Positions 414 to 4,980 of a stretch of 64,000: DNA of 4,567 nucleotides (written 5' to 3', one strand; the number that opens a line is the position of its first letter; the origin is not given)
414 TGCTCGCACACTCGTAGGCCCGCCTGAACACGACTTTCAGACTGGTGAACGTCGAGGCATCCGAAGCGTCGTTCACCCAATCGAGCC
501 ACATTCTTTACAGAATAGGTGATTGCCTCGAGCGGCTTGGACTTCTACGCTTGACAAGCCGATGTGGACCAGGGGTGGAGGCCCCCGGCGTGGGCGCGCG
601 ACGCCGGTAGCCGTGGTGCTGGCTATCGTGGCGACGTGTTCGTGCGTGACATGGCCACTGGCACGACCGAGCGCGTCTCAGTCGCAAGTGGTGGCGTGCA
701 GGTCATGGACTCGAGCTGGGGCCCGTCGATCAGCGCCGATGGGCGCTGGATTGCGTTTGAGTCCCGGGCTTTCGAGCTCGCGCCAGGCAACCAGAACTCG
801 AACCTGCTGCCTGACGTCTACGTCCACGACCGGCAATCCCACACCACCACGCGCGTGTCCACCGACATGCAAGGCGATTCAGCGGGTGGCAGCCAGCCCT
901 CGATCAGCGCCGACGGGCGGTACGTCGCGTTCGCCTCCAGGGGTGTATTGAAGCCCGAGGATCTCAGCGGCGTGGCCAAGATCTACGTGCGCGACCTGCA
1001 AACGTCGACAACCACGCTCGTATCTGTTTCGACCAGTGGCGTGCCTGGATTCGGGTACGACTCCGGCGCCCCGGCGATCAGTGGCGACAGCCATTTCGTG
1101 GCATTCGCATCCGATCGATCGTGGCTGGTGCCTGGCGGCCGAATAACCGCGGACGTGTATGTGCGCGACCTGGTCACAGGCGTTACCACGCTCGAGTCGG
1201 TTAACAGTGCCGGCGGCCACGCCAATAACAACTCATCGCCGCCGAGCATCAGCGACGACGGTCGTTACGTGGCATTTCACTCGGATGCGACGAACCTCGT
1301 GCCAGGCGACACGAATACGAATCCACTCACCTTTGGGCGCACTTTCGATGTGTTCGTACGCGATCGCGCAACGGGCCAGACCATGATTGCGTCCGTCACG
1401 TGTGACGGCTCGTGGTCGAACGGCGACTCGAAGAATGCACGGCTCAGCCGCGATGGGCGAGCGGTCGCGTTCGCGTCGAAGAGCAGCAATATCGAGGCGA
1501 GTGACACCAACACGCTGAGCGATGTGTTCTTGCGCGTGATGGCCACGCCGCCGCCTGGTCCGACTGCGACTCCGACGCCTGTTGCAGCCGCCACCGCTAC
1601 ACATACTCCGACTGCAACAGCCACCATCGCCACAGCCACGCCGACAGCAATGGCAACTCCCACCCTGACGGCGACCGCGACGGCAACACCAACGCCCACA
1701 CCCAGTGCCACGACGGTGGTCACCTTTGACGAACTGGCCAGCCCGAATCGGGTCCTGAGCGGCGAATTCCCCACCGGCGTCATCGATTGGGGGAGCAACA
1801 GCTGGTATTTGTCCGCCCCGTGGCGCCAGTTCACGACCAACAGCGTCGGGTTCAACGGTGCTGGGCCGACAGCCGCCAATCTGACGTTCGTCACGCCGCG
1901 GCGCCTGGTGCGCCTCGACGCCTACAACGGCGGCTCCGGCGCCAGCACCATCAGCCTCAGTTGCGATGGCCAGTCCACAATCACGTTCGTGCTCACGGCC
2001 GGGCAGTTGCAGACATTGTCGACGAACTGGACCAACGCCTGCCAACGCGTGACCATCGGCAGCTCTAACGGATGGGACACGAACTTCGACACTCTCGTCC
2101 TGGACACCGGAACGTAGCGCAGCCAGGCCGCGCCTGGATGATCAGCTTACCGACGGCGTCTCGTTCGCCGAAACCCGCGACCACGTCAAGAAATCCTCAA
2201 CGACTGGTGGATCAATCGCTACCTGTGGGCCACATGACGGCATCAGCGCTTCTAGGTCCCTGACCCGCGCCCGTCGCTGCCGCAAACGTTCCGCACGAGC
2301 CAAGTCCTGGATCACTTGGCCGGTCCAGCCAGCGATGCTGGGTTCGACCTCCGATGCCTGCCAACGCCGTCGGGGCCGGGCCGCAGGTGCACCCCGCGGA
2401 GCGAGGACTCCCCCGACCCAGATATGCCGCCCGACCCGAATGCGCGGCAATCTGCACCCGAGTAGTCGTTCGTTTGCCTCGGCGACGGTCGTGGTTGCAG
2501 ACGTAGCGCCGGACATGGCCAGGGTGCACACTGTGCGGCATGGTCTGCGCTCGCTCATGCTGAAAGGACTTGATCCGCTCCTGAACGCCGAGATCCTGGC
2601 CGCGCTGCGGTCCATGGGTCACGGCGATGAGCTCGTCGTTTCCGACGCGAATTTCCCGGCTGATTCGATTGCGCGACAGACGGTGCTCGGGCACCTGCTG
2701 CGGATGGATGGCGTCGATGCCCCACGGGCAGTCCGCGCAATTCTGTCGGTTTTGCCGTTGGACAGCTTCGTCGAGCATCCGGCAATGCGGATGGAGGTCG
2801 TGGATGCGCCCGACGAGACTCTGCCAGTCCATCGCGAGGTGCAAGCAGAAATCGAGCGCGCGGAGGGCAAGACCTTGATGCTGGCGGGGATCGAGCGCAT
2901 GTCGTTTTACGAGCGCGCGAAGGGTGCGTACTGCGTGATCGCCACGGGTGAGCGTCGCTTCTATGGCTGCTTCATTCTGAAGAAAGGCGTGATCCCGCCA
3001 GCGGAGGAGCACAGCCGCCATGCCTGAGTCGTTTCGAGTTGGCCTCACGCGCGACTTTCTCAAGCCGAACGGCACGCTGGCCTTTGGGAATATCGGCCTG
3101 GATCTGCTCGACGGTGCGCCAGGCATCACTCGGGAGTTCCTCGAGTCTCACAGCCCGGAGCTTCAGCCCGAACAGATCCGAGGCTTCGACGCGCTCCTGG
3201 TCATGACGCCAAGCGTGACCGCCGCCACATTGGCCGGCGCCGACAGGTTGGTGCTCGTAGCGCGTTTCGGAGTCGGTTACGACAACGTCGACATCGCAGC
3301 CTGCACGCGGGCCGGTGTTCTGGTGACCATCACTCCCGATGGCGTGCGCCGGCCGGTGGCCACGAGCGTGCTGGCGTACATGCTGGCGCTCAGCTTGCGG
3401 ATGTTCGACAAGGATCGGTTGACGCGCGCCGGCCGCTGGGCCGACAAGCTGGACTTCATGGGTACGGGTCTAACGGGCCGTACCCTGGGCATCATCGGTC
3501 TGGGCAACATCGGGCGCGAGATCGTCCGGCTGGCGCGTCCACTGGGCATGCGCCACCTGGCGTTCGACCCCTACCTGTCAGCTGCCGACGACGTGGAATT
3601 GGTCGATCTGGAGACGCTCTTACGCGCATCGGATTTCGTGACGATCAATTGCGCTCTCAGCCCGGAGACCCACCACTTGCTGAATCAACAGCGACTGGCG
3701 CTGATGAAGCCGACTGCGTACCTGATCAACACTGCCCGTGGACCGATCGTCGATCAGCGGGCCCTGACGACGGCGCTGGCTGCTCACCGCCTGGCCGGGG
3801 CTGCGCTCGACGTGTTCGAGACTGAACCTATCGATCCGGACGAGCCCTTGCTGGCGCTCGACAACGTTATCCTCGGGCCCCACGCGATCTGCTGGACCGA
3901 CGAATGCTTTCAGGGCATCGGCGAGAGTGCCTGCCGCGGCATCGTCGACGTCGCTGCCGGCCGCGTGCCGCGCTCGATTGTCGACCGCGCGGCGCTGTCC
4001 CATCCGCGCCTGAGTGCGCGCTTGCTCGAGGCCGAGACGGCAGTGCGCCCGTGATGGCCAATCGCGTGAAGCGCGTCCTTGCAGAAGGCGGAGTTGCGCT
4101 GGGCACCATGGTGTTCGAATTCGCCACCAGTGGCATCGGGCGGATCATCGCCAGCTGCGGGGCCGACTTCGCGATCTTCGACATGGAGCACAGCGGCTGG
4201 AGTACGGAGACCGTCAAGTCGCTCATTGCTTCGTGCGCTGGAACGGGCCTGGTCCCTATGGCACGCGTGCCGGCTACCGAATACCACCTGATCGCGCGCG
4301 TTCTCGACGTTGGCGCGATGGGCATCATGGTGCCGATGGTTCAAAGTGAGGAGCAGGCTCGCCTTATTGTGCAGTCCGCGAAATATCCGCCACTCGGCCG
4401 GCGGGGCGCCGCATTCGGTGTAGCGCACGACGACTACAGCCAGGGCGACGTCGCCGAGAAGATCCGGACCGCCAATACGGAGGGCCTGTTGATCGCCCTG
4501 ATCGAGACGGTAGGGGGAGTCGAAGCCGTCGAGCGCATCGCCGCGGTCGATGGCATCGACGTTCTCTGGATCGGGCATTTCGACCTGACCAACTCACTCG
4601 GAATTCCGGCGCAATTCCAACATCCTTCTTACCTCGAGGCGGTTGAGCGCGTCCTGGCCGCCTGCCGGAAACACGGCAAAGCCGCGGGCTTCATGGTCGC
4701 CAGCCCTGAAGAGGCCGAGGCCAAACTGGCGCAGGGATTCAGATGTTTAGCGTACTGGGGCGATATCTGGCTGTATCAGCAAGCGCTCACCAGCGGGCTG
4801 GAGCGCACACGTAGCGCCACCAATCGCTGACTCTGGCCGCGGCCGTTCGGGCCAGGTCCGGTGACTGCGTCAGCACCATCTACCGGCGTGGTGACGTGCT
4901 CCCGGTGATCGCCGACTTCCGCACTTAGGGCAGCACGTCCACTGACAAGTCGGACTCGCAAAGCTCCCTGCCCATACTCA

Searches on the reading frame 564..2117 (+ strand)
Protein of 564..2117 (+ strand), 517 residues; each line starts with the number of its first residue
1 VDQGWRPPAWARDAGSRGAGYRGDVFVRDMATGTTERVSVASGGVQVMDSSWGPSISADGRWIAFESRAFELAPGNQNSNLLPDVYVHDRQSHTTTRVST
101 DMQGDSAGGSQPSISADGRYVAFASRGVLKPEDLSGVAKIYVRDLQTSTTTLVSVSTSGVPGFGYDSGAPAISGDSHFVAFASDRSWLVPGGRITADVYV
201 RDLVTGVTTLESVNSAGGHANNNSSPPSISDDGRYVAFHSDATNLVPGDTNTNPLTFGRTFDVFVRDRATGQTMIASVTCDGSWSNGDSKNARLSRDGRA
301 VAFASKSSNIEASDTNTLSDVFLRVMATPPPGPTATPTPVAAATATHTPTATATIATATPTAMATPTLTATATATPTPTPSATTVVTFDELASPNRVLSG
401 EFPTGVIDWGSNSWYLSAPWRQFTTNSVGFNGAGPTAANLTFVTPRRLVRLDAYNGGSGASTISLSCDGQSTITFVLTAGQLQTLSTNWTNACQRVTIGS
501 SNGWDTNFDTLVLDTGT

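Call 56: search_protein_families(library=pfam, proteins=[window:564-2117:+], max_evalue=0.0001)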
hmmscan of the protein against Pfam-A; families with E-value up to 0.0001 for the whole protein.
window:564-2117:+ (517 aa): 1 family
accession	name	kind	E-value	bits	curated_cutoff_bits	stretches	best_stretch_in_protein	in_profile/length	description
PF07676.18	PD40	-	3.1e-14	52.9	20.9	0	111-142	13-38/38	WD40-like Beta Propeller Repeat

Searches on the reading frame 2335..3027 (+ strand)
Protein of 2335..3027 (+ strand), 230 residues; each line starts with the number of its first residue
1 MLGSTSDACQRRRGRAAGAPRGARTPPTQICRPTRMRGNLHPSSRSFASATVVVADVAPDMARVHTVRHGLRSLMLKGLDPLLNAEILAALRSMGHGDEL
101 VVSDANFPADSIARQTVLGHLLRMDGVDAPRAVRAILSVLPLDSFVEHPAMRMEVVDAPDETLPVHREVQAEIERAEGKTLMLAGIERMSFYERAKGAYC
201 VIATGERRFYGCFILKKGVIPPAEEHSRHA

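Call 56: search_protein_families(library=pfam, proteins=[window:2335-3027:+], max_evalue=0.0001)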
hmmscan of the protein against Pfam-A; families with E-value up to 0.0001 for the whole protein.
window:2335-3027:+ (230 aa): 1 family
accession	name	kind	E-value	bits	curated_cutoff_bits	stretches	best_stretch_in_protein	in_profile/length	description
PF05025.18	RbsD_FucU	-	2.8e-39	135.1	25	1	78-220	2-138/138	RbsD / FucU transport protein family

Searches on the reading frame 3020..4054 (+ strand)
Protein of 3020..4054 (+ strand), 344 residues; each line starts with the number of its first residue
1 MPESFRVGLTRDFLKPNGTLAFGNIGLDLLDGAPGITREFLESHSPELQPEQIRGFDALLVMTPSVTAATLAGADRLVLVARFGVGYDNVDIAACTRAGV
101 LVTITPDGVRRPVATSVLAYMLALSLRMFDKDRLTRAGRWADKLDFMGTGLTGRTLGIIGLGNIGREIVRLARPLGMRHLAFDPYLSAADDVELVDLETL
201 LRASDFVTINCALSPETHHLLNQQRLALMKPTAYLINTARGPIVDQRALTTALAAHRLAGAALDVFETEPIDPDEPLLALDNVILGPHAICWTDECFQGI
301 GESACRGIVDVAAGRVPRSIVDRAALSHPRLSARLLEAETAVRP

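Call 56: search_protein_families(library=pfam, proteins=[window:3020-4054:+], max_evalue=0.0001)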
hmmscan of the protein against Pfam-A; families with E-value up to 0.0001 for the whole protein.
window:3020-4054:+ (344 aa): 2 families
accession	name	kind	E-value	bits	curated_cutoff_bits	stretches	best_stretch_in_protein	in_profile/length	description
PF02826.25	2-Hacid_dh_C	-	1.3e-58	197.7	25.1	1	118-288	1-176/178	D-isomer specific 2-hydroxyacid dehydrogenase, NAD binding domain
PF00389.36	2-Hacid_dh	-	5.5e-18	65.4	24.6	1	39-321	23-133/134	D-isomer specific 2-hydroxyacid dehydrogenase, catalytic domain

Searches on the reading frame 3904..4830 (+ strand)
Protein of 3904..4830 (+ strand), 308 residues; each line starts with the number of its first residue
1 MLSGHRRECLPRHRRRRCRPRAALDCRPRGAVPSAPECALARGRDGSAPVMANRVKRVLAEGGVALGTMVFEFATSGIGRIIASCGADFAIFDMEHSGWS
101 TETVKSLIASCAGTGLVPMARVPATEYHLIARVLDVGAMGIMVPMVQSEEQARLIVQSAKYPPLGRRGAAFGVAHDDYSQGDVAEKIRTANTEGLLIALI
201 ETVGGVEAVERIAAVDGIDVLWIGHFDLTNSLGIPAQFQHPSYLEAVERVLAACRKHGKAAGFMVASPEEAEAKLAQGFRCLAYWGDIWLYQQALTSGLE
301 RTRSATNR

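Call 56: search_protein_families(library=pfam, proteins=[window:3904-4830:+], max_evalue=0.0001)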
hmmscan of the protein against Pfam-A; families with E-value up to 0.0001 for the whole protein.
window:3904-4830:+ (308 aa): 1 family
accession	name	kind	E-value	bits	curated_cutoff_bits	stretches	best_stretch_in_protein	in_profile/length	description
PF03328.21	HpcH_HpaI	-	6.8e-30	104.4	25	1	80-279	15-206/221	HpcH/HpaI aldolase/citrate lyase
